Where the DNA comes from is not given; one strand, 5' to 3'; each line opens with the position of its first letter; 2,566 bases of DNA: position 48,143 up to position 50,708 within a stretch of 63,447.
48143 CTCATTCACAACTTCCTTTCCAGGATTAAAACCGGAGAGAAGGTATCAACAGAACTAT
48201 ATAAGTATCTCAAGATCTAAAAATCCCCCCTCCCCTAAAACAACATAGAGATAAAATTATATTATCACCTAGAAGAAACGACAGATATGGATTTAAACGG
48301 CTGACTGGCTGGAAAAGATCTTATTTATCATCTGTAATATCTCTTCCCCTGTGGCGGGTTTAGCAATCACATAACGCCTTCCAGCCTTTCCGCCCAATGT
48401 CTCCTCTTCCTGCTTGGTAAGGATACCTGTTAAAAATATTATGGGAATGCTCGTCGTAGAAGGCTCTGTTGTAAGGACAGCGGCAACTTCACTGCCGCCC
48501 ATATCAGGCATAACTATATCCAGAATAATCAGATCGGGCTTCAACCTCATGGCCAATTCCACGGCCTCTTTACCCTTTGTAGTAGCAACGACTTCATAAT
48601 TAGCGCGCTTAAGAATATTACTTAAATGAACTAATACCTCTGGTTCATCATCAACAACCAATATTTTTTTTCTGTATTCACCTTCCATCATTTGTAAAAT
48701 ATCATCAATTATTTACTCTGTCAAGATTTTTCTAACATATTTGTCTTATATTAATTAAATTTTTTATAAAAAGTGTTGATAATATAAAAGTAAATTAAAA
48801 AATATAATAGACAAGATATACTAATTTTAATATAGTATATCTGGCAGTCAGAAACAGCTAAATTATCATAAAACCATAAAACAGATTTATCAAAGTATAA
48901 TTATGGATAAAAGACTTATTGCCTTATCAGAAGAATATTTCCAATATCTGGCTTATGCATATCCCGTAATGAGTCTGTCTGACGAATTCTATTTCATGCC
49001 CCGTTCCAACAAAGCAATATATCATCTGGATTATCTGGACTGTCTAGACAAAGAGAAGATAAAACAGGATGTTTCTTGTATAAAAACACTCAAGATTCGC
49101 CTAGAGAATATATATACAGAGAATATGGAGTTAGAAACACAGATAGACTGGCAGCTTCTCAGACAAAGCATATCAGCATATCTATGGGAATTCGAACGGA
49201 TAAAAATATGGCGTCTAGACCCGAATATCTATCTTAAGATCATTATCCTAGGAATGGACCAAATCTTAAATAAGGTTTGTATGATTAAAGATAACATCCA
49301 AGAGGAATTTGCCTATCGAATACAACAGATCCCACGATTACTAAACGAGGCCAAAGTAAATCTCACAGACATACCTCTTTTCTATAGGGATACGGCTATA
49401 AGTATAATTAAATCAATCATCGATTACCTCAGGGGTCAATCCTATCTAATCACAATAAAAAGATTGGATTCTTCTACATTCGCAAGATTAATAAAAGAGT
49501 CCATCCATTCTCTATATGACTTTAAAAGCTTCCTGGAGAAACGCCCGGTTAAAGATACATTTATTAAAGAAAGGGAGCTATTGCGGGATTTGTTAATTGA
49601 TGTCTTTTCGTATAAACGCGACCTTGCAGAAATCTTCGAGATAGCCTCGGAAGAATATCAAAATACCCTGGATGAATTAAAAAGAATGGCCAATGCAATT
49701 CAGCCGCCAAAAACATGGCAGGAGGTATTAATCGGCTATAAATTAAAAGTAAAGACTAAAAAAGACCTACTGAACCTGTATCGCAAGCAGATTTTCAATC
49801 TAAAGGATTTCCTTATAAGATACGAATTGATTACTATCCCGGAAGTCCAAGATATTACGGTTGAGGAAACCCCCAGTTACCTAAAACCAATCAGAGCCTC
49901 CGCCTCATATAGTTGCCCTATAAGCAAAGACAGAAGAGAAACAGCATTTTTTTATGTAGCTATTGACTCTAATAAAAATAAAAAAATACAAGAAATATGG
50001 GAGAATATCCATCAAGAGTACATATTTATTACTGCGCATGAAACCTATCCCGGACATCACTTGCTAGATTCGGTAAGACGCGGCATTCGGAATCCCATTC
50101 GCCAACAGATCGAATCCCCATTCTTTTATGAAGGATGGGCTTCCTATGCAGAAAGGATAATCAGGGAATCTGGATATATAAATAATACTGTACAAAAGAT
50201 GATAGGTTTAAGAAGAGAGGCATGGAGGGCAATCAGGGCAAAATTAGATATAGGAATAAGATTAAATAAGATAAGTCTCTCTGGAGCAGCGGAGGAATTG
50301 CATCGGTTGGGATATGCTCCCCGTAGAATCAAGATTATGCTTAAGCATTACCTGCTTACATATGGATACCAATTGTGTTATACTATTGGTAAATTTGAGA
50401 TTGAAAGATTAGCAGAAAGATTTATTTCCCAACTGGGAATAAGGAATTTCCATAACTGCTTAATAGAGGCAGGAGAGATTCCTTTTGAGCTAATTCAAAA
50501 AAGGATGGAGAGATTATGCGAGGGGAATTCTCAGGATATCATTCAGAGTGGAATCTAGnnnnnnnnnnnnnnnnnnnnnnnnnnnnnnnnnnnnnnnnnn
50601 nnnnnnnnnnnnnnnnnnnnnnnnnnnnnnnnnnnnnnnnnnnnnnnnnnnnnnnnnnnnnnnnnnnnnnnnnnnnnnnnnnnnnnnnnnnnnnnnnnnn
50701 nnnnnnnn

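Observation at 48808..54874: Convergent island: DUF885-like/ATP-grasp/methyltransferase operon, a promoter-driven 27-aa Lys-rich peptide gene, and a PilZ + radical SAM/SPASM operon - candidate undescribed peptide-modification system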

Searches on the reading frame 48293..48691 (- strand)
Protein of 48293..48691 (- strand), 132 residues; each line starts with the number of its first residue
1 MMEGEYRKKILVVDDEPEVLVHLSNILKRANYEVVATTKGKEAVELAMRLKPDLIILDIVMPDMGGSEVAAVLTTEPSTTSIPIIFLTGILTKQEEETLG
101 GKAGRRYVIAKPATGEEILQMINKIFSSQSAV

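Call 3: search_protein_families(library=pfam, proteins=[window:48293-48691:-], max_evalue=0.01)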
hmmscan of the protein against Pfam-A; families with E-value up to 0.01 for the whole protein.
window:48293-48691:- (132 aa): 1 family
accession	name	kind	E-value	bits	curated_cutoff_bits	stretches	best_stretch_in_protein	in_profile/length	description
PF00072.30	Response_reg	-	1.3e-22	80.5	30.2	1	10-123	1-111/111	Response regulator receiver domain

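Call 4: search_protein_families(library=ncbifam, proteins=[window:48293-48691:-], max_evalue=0.01)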
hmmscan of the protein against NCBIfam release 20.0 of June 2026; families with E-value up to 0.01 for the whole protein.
window:48293-48691:- (132 aa): 96 families (the best 25 are shown)
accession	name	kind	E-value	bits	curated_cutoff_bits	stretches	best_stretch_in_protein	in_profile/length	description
NF007135.0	PRK09581.1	equivalog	7e-21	74.5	474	1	9-119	4-113/457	PleD family two-component system response regulator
NF045717.1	DVU0259_DivK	exception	3.2e-19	69.2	160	1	7-124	2-114/117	DVU0259 family response regulator domain-containing protein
TIGR02154.1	PhoB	equivalog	1e-17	64.3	296.2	1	8-124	3-118/226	phosphate regulon transcriptional regulator PhoB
NF045944.1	ResRegRpaBCyano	equivalog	3.3e-17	62.6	330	1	11-126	1-112/229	response regulator transcription factor RpaB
NF053854.1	RespRegPhoBBctds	equivalog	9.9e-17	61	270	1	10-126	1-115/225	two-component system response regulator PhoB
NF040689.1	MtrAB_MtrA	equivalog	2e-15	56.8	300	1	10-123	1-110/219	MtrAB system response regulator MtrA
NF008302.0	PRK11091.1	equivalog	3.2e-15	55.4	838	1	9-129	527-646/779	aerobic respiration two-component sensor histidine kinase ArcB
NF008318.0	PRK11107.1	equivalog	8.6e-15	53.9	890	1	9-127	669-786/920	two-component sensor histidine kinase BarA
NF040534.1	resp_reg_YycF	equivalog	1.8e-14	53.6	340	1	8-121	1-110/231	response regulator YycF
NF008296.0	PRK11083.1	equivalog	4e-14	52.6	273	1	7-124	3-116/228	two-component system response regulator CreB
NF045991.1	RespRegCtrARhodob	equivalog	4.5e-14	52.7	350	1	9-126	2-116/224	response regulator transcription factor CtrA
NF046022.1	RespRegCpdRBruc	equivalog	9.6e-14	51.4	180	1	9-127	3-118/120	cell cycle two-component system response regulator CpdR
NF053512.1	nitric_RR_NosR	exception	1.2e-13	50.9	400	1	10-90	1-79/422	response regulator c-di-GMP phosphodiesterase, NosR family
NF012227.0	AdeR_RR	equivalog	1.9e-13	50.4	340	1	7-125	11-125/239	efflux system response regulator transcription factor AdeR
NF033120.0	vanR_FM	exception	3.5e-13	49.7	460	1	9-123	5-115/231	vancomycin resistance response regulator transcription factor, VanR-F/VanR-M family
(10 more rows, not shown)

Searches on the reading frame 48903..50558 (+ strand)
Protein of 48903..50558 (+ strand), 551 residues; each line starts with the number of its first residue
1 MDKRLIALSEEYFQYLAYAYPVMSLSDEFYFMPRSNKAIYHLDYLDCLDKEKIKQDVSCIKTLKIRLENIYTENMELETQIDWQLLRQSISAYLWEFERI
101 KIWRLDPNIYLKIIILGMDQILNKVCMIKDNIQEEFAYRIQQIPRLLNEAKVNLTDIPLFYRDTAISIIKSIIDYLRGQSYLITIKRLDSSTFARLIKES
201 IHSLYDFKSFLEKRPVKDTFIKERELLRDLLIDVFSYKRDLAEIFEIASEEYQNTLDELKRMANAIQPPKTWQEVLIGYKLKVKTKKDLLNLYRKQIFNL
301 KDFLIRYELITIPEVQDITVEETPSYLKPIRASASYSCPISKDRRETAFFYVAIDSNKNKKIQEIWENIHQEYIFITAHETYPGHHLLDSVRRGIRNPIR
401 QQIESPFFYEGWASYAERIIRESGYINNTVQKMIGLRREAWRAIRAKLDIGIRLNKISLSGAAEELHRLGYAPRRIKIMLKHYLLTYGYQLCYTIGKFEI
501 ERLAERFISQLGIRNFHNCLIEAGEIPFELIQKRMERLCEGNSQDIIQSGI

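Call 3: search_protein_families(library=pfam, proteins=[window:48903-50558:+], max_evalue=0.01)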
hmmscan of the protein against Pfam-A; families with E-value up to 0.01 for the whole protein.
window:48903-50558:+ (551 aa): 1 family
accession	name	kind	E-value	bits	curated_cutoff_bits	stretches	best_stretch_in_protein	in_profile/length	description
PF05960.17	DUF885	-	2.3e-46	160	32.4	1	44-535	15-532/532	Bacterial protein of unknown function (DUF885)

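Call 4: search_protein_families(library=ncbifam, proteins=[window:48903-50558:+], max_evalue=0.01)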
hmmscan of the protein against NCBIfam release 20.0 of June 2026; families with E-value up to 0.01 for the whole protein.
window:48903-50558:+ (551 aa): 0 families
